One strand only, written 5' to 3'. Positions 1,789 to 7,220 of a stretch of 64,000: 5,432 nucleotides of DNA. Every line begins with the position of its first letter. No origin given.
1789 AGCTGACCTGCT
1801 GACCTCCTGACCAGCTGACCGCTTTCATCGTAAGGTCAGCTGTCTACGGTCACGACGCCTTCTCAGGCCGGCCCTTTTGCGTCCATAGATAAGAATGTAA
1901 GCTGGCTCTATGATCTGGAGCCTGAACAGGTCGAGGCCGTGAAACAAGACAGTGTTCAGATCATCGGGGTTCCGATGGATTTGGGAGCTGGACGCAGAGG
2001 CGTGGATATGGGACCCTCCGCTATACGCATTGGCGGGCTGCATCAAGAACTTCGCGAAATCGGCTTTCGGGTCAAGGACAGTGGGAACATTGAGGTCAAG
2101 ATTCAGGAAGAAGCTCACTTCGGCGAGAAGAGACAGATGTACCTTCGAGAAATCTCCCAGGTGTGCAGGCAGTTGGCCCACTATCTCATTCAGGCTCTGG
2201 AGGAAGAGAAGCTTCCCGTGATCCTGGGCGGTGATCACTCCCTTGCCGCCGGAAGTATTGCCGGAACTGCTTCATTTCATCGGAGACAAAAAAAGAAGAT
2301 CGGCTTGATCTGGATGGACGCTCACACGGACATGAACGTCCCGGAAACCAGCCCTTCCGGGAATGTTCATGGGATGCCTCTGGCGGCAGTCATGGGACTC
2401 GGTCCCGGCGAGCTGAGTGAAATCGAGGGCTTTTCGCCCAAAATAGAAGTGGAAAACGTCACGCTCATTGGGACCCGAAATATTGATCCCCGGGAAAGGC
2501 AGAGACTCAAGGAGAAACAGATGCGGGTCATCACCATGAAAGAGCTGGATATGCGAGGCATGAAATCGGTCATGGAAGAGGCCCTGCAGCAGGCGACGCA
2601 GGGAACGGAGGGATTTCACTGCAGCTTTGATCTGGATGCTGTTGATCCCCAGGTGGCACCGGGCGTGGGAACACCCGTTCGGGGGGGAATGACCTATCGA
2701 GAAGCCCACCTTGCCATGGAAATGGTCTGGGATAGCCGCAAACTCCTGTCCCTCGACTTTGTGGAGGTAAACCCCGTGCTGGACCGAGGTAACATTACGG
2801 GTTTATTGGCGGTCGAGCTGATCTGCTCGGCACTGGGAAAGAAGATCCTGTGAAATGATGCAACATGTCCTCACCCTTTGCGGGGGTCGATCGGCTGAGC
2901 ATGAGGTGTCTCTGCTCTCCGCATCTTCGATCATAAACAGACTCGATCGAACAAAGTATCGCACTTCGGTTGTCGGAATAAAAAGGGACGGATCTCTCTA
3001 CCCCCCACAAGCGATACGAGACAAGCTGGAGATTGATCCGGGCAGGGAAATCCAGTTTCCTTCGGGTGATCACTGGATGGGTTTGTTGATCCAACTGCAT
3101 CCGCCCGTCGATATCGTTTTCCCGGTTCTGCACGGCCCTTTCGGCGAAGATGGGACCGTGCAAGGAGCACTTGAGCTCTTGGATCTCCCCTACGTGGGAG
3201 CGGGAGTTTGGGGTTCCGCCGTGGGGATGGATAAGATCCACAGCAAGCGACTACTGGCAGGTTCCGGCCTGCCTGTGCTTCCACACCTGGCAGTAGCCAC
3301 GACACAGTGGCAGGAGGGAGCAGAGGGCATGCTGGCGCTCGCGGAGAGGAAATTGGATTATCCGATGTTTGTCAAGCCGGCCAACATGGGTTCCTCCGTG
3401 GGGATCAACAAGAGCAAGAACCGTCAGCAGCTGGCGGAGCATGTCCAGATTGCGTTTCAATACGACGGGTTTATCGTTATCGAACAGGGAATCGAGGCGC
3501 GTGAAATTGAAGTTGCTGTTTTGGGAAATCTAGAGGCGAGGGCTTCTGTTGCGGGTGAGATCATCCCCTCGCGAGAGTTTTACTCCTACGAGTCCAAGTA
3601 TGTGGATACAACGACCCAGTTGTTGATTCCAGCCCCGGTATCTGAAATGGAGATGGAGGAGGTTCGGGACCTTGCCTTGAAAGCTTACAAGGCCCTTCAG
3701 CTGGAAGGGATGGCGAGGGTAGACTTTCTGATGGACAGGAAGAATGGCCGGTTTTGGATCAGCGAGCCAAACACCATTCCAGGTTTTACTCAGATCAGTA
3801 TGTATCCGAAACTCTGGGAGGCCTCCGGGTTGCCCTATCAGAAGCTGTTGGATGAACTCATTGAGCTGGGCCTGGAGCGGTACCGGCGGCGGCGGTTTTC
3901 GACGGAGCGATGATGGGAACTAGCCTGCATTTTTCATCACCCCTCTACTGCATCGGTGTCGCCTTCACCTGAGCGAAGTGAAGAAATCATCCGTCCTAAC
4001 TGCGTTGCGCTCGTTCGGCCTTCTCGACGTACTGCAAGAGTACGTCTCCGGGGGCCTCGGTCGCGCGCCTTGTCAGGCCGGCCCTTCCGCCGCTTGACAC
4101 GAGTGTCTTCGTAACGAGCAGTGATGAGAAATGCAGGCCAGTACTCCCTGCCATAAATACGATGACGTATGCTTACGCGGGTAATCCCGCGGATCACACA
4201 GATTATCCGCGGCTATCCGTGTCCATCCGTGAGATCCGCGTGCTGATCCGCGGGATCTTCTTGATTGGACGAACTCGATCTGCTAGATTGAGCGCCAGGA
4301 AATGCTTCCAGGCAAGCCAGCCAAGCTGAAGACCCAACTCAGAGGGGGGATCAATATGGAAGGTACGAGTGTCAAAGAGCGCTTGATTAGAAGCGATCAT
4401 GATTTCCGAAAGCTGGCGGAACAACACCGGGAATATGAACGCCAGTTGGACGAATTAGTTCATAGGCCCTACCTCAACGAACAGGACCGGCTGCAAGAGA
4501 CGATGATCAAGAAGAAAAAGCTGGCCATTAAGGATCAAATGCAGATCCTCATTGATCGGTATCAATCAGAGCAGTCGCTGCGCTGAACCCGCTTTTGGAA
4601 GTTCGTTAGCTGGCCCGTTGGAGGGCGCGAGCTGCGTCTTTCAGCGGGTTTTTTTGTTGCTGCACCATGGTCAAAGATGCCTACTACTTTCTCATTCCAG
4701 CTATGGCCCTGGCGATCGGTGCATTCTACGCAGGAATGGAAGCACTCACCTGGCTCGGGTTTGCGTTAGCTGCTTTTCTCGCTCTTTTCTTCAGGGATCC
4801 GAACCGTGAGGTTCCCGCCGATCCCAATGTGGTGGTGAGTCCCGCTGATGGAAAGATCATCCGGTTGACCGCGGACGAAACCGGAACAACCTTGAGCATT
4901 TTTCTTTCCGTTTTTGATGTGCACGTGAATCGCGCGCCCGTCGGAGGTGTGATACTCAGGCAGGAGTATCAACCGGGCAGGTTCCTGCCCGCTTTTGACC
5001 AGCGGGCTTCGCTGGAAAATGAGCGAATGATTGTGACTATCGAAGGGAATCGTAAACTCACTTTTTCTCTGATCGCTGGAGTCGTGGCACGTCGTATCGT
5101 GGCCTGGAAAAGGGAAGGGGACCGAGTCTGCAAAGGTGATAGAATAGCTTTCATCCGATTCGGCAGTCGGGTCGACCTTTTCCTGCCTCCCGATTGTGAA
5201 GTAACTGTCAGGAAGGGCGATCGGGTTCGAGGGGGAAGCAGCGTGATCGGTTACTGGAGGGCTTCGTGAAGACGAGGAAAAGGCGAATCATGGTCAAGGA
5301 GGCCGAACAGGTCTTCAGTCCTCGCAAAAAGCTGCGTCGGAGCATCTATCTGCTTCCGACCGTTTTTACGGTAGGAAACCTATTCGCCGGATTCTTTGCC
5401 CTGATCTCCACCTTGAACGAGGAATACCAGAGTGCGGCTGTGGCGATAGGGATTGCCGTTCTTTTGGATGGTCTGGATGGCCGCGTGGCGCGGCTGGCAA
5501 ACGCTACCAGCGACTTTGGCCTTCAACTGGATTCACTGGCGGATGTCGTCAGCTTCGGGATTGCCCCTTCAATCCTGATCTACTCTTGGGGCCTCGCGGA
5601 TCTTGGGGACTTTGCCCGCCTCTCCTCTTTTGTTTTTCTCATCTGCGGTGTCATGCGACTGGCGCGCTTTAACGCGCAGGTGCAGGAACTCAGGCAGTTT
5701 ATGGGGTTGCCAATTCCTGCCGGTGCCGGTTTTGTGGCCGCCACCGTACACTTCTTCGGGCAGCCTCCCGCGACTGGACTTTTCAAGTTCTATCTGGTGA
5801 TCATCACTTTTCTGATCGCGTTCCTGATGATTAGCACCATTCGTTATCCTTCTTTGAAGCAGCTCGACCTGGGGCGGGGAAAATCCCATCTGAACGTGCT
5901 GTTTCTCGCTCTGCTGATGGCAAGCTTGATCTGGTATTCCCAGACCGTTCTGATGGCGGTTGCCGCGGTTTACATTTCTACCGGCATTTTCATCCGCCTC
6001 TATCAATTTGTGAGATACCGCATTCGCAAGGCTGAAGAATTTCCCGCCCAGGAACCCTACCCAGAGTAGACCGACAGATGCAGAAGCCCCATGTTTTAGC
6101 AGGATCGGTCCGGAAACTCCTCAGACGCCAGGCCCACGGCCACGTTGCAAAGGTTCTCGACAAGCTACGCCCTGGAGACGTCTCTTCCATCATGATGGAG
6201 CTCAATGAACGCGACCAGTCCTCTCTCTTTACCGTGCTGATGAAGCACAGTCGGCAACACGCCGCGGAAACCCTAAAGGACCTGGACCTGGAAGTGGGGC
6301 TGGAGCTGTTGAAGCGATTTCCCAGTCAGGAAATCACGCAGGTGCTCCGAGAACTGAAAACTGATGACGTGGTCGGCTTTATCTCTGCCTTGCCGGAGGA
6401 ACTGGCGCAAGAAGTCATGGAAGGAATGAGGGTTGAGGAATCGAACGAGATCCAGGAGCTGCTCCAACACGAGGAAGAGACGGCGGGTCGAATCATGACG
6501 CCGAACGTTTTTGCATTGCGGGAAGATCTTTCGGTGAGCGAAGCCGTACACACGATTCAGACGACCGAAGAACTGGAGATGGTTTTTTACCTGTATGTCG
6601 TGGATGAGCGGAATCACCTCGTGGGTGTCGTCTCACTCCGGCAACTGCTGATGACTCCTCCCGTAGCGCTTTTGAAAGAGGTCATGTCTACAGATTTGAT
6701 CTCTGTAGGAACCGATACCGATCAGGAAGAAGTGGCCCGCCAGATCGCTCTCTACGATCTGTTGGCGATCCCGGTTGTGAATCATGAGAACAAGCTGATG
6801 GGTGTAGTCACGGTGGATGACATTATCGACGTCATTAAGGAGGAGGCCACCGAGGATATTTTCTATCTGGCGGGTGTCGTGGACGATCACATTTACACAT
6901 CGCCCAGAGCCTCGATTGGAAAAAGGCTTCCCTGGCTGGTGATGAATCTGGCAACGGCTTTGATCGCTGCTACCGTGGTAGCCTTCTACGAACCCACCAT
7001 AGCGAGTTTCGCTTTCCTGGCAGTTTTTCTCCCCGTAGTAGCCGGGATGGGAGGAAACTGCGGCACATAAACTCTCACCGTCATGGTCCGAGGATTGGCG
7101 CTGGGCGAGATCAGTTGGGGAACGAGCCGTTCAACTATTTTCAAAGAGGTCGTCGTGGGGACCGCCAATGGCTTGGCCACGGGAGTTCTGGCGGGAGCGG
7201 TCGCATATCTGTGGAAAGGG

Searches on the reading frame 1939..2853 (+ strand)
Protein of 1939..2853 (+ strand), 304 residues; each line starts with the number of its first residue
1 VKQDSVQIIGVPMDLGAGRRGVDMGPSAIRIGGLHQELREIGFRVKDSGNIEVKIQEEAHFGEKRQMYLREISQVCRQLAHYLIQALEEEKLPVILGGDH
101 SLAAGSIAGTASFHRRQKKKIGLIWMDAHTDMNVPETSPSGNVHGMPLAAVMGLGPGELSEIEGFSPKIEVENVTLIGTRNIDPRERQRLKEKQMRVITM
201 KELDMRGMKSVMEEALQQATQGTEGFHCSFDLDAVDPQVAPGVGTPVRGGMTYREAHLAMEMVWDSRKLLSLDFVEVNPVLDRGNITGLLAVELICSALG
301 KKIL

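Call 29: search_protein_families(library=pfam, proteins=[window:1939-2853:+], max_evalue=0.001)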
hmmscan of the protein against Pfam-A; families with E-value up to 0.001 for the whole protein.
window:1939-2853:+ (304 aa): 1 family
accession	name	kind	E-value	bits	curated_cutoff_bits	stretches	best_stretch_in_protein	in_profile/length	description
PF00491.26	Arginase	-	3.3e-75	253.6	22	1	6-299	3-279/280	Arginase family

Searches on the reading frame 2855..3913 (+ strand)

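Call 29: search_protein_families(library=pfam, proteins=[window:2855-3913:+], max_evalue=0.001)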
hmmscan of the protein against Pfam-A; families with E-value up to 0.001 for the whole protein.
window:2855-3913:+ (352 aa): 4 families
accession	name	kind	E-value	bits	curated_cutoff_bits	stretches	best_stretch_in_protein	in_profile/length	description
PF07478.18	Dala_Dala_lig_C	-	6.9e-71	238.4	24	1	133-337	1-204/204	D-ala D-ala ligase C-terminus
PF01820.27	Dala_Dala_lig_N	-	1.8e-28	99.9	34.6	1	5-116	2-121/121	D-ala D-ala ligase N-terminus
PF02786.22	CPSase_L_D2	-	5.3e-08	33.1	19.8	1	126-307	1-178/211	Carbamoyl-phosphate synthase L chain, ATP binding domain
PF02222.28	ATP-grasp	-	0.00016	21.8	27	1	147-304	8-158/179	ATP-grasp domain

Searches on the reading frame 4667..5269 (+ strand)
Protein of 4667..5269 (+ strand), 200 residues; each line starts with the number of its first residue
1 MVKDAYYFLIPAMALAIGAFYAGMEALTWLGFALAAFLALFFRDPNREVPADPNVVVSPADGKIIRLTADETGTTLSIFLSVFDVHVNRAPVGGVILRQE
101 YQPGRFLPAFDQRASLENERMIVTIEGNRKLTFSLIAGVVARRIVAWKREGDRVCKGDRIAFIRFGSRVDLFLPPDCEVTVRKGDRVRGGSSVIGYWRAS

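Call 29: search_protein_families(library=pfam, proteins=[window:4667-5269:+], max_evalue=0.001)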
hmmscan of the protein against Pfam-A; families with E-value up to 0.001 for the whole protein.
window:4667-5269:+ (200 aa): 1 family
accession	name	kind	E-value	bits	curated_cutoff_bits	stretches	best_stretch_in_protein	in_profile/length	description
PF02666.20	PS_Dcarbxylase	-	1.7e-44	152.3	22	1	34-194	1-197/198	Phosphatidylserine decarboxylase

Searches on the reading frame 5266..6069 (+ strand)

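Call 29: search_protein_families(library=pfam, proteins=[window:5266-6069:+], max_evalue=0.001)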
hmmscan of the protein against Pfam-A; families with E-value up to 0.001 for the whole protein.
window:5266-6069:+ (267 aa): 1 family
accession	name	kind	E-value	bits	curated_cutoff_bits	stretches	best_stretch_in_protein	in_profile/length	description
PF01066.26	CDP-OH_P_transf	-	2.6e-21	77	22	1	29-183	2-148/152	CDP-alcohol phosphatidyltransferase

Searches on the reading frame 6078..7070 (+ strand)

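Call 29: search_protein_families(library=pfam, proteins=[window:6078-7070:+], max_evalue=0.001)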
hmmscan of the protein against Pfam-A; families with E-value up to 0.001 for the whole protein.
window:6078-7070:+ (330 aa): 3 families
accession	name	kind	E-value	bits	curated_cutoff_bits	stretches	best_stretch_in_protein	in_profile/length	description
PF00571.33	CBS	-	9.3e-21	74.3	24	2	200-254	2-56/57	CBS domain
PF03448.22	MgtE_N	-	2.6e-18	66.9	25.9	1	30-134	1-102/102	MgtE intracellular N domain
PF14841.11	FliG_M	-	6.4e-05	23.5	25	0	82-117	12-47/76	FliG middle domain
